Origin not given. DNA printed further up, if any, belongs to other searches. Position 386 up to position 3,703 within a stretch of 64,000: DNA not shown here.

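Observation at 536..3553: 1005-aa secreted protein made of ~35-40 aromatic (FPLYW/FPFYG) repeats, ending in a C-terminal Phe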

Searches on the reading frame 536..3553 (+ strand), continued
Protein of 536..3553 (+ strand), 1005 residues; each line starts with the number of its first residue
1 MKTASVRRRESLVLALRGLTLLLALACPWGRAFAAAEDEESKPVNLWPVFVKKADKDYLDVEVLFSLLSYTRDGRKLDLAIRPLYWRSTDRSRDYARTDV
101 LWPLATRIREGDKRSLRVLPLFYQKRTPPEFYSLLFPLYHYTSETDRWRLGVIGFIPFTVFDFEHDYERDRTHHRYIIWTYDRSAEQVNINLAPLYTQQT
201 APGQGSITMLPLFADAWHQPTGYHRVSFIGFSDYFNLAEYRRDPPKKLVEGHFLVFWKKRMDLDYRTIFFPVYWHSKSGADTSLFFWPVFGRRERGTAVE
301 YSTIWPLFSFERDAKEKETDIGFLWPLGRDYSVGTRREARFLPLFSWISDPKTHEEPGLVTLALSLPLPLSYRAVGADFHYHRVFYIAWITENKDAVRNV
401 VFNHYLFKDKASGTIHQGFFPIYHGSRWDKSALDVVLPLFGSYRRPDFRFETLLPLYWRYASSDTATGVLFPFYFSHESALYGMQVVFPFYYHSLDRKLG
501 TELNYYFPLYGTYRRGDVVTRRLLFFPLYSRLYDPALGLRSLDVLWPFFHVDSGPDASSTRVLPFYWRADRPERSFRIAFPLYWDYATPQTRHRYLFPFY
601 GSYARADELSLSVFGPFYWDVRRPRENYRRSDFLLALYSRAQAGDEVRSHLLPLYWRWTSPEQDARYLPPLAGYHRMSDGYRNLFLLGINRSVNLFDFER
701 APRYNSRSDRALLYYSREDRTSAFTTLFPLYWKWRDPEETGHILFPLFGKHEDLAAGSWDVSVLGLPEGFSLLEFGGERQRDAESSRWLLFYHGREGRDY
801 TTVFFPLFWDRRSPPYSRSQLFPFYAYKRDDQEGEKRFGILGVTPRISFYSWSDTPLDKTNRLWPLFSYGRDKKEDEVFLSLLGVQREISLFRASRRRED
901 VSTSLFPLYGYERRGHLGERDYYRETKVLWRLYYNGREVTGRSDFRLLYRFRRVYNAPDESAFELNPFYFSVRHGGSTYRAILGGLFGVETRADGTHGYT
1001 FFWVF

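Call 57: fold_search(model_id=the predicted structure, library=pdb)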
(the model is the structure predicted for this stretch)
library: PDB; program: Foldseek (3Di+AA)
matches with E <= 10: 922; with E <= 0.001: 78
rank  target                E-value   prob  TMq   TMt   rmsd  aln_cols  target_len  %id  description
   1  8r51_A                3.6e-08  1.00  0.10  0.07  46.0      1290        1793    9  Mouse teneurin-3 non-compact subunit - A1B1 isoform (released 2024-05-08)
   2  9cwm_A                5.4e-08  0.99  0.08  0.04  40.1      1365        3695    8  Cryo-EM structure of human Low-density lipoprotein receptor-related protein 2 (released 2025-08-06)
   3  8r50_A                6.6e-08  1.00  0.10  0.07  46.1      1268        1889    9  Mouse teneurin-3 compact dimer - A1B1 isoform (released 2024-05-08)
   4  8r54_A                9.8e-08  0.97  0.08  0.05  45.0      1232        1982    9  Mouse teneurin-3 non-compact subunit - A0B0 isoform (released 2024-05-08)
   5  9i3v_A                1.0e-07  0.99  0.09  0.04  42.6      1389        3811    9  Cryo-EM structure of the human LRP2 ectodomain (released 2026-02-04)
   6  9g41_A                1.4e-07  0.99  0.09  0.08  45.8      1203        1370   10  Mouse Teneurin2 dimer variant A0B1 (released 2026-01-21)
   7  6ske_A                2.1e-07  0.99  0.10  0.07  44.5      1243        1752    9  Teneurin 2 in complex with Latrophilin 2 Lec domain (released 2020-02-12)
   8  9ea7                  2.3e-07  0.80  0.05  0.03  56.5      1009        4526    6  The Structure of ApoB100 from Human Low-Density Lipoprotein (released 2024-12-18)
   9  9g2h_A                2.5e-07  0.99  0.10  0.08  44.5      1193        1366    9  Mouse Teneurin2 dimer variant A1B0 (released 2026-01-21)
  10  9e9r                  2.6e-07  0.77  0.06  0.03  57.0      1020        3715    6  The Structure of ApoB100 from Human Low-Density Lipoprotein (released 2024-12-18)
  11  6fb3_A                3.1e-07  0.99  0.09  0.06  46.3      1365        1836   10  Teneurin 2 Partial Extracellular Domain (released 2018-03-28)
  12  9a2d_F                5.2e-07  0.99  0.08  0.07  28.7       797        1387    8  Modeling of the ciliary Intraflagellar transport-A complex (released 2024-05-10)
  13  9g2f_A                6.5e-07  0.98  0.09  0.07  45.7      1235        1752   10  Mouse Teneurin2 dimer variant A1B1 (released 2026-01-21)
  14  9pvp                  8.1e-07  0.85  0.07  0.05  60.9      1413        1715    8  Cryo-EM structure of receptor tyrosine kinase ROS1 extracellular domain (released 2026-02-25)
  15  8bbf_A                1.1e-06  0.99  0.07  0.08  33.1       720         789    8  Structure of the IFT-A complex; IFT-A1 module (released 2022-12-07)
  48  8j07_i5               1.4e-04  0.72  0.08  0.08  29.5       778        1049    8  96nm repeat of human respiratory doublet microtubule and associated axonemal complexes (released 2023-07-26)
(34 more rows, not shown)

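Call 58: search_protein_representatives(alignment_id=A1)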
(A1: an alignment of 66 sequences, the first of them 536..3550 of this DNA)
Query: 66 sequences, 1189 profile positions. Proteins with E-value up to 0.001 (for the whole library): 3126; up to 1e-10: 2315; up to 1e-30: 983. The best 150 are listed.
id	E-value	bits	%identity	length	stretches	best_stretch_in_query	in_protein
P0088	0.0e+00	1401.1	-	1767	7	423-760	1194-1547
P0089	0.0e+00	1371.8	-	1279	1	15-1186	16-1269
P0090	0.0e+00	1318.1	-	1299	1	25-1187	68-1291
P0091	0.0e+00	1283.5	-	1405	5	405-884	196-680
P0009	0.0e+00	1267.6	-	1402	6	469-864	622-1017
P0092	0.0e+00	1244.0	-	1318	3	292-1173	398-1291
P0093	0.0e+00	1236.6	-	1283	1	19-1185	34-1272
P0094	0.0e+00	1225.8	-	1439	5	326-866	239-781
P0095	0.0e+00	1196.7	-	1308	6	356-788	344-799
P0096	0.0e+00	1180.4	-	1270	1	1-1186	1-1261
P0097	0.0e+00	1171.9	-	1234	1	15-1185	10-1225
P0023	0.0e+00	1148.0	-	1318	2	25-1103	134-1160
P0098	0.0e+00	1129.1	-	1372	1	25-1183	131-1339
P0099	0.0e+00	1127.0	-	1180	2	196-1186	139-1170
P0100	0.0e+00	1117.5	-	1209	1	20-1181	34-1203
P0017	3.0e-265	899.7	-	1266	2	14-779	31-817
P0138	6.9e-231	785.8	-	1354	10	365-584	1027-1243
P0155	1.1e-202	692.4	-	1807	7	126-634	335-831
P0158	1.0e-195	669.3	-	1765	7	315-747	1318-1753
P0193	1.0e-156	540.2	-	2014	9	338-604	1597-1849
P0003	5.6e-148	511.2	-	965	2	610-1161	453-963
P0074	8.8e-144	497.3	-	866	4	420-829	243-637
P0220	2.4e-138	479.4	-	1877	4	409-863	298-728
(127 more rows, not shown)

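Call 59: search_protein_families(library=pfam, proteins=[P0193, P0220, P0155, P0088, P0158], max_evalue=0.01)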
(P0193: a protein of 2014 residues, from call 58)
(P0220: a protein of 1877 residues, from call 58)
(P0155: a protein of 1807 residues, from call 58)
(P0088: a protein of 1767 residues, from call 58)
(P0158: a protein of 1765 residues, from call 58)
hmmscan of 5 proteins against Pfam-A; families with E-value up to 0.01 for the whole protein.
P0193 (2014 aa): 0 families

P0220 (1877 aa): 0 families

P0155 (1807 aa): 0 families

P0088 (1767 aa): 0 families

P0158 (1765 aa): 0 families

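Call 61: find_encoding_contigs(protein=P0006, flank=6000, max_places=1)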
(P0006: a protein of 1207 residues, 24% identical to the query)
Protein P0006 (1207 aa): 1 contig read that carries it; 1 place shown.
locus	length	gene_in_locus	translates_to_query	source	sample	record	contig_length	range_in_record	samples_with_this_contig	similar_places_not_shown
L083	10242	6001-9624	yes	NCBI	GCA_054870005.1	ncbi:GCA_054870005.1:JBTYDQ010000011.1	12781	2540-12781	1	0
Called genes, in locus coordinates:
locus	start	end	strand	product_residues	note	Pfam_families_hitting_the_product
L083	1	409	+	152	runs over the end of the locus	-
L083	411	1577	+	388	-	-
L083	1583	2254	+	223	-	PF00730:HhH-GPD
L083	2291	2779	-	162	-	-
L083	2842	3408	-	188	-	PF09835:DUF2062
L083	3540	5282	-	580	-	PF13646:HEAT_2, PF00092:VWA, PF13768:VWA_3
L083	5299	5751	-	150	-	PF01047:MarR, PF12802:MarR_2 (faint), PF13463:HTH_27 (weak)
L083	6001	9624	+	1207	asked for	-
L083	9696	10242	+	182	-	?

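Call 62: find_encoding_contigs(protein=P0017, flank=6000, max_places=1)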
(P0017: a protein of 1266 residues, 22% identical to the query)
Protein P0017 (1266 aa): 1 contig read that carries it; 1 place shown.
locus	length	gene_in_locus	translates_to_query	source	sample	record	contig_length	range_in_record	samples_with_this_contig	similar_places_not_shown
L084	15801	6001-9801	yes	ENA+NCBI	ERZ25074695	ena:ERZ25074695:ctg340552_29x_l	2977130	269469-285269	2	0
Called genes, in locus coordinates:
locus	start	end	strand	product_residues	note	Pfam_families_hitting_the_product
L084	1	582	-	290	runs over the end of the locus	-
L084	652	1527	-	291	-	-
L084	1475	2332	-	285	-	-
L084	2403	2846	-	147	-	PF01809:YidD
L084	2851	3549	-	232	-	-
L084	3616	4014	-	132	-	PF05154:TM2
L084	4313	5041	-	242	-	PF00756:Esterase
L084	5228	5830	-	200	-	PF13472:Lipase_GDSL_2, PF00657:Lipase_GDSL (weak)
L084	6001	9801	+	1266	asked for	-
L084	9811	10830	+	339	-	PF13439:Glyco_transf_4, PF00534:Glycos_transf_1, PF13692:Glyco_trans_1_4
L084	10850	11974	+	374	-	PF13439:Glyco_transf_4, PF00534:Glycos_transf_1, PF13692:Glyco_trans_1_4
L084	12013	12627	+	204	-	PF02397:Bac_transf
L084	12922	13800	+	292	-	-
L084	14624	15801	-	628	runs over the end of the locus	PF02743:dCache_1, PF22673:MCP-like_PDC_1, PF00672:HAMP, PF00015:MCPsignal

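Call 63: find_encoding_contigs(protein=P0025, flank=6000, max_places=1)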
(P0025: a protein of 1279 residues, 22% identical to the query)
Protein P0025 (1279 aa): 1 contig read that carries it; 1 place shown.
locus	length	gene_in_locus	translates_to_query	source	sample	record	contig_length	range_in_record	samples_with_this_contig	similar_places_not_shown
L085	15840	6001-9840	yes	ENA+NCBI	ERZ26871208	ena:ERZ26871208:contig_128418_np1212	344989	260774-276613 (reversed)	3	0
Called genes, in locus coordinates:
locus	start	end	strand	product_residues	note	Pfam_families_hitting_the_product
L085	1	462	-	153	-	PF04608:PgpA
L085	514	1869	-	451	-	PF00202:Aminotran_3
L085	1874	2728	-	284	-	PF01066:CDP-OH_P_transf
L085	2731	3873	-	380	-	PF01408:GFO_IDH_MocA, PF02894:GFO_IDH_MocA_C, PF22725:GFO_IDH_MocA_C3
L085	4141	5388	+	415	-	PF00464:SHMT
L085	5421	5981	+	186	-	-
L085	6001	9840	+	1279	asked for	-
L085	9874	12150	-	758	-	-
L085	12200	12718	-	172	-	-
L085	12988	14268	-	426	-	PF08245:Mur_ligase_M, PF02875:Mur_ligase_C, PF27239:FOL3_C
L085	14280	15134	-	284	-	PF17848:Zn_ribbon_ACC, PF01039:Carboxyl_trans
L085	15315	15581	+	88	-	-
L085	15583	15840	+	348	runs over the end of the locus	PF00586:AIRS, PF02769:AIRS_C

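Call 66: search_protein_families(library=ncbifam, proteins=[P0002, P0003, P0004, P0005, P0006, P0007, P0074, P0009, P0014], max_evalue=0.01)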
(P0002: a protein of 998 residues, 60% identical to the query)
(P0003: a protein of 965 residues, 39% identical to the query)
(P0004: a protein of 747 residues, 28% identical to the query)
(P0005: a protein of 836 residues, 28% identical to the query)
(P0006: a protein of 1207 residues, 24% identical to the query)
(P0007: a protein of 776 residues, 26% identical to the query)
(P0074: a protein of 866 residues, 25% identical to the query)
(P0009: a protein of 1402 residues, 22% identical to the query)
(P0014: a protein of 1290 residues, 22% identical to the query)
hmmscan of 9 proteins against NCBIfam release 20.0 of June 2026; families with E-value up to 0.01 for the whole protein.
P0002 (998 aa): 1 family
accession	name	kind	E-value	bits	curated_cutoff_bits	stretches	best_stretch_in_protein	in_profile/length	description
NF047486.1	LA_1737_Cterm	subfamily_domain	5e-07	29.8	60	0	700-759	11-71/158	LA_1737 family protein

P0003 (965 aa): 1 family
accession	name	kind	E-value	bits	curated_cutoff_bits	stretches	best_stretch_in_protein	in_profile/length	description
NF047486.1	LA_1737_Cterm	subfamily_domain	1.1e-11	45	60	0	756-824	19-87/158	LA_1737 family protein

P0004 (747 aa): 1 family
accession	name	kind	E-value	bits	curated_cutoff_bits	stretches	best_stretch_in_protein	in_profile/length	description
NF047486.1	LA_1737_Cterm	subfamily_domain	1.1e-06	28.7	60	0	600-662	9-60/158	LA_1737 family protein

P0005 (836 aa): 0 families

P0006 (1207 aa): 1 family
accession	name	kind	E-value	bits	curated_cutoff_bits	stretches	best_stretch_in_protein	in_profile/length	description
NF047486.1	LA_1737_Cterm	subfamily_domain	3.9e-07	30.2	60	0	1037-1105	2-66/158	LA_1737 family protein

P0007 (776 aa): 0 families

P0074 (866 aa): 1 family
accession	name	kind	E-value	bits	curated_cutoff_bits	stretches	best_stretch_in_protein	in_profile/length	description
NF047486.1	LA_1737_Cterm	subfamily_domain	5e-11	42.8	60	0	765-848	10-95/158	LA_1737 family protein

P0009 (1402 aa): 0 families

P0014 (1290 aa): 1 family
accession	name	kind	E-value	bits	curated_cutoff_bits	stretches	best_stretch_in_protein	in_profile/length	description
NF047486.1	LA_1737_Cterm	subfamily_domain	3.1e-13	50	60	0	205-267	18-83/158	LA_1737 family protein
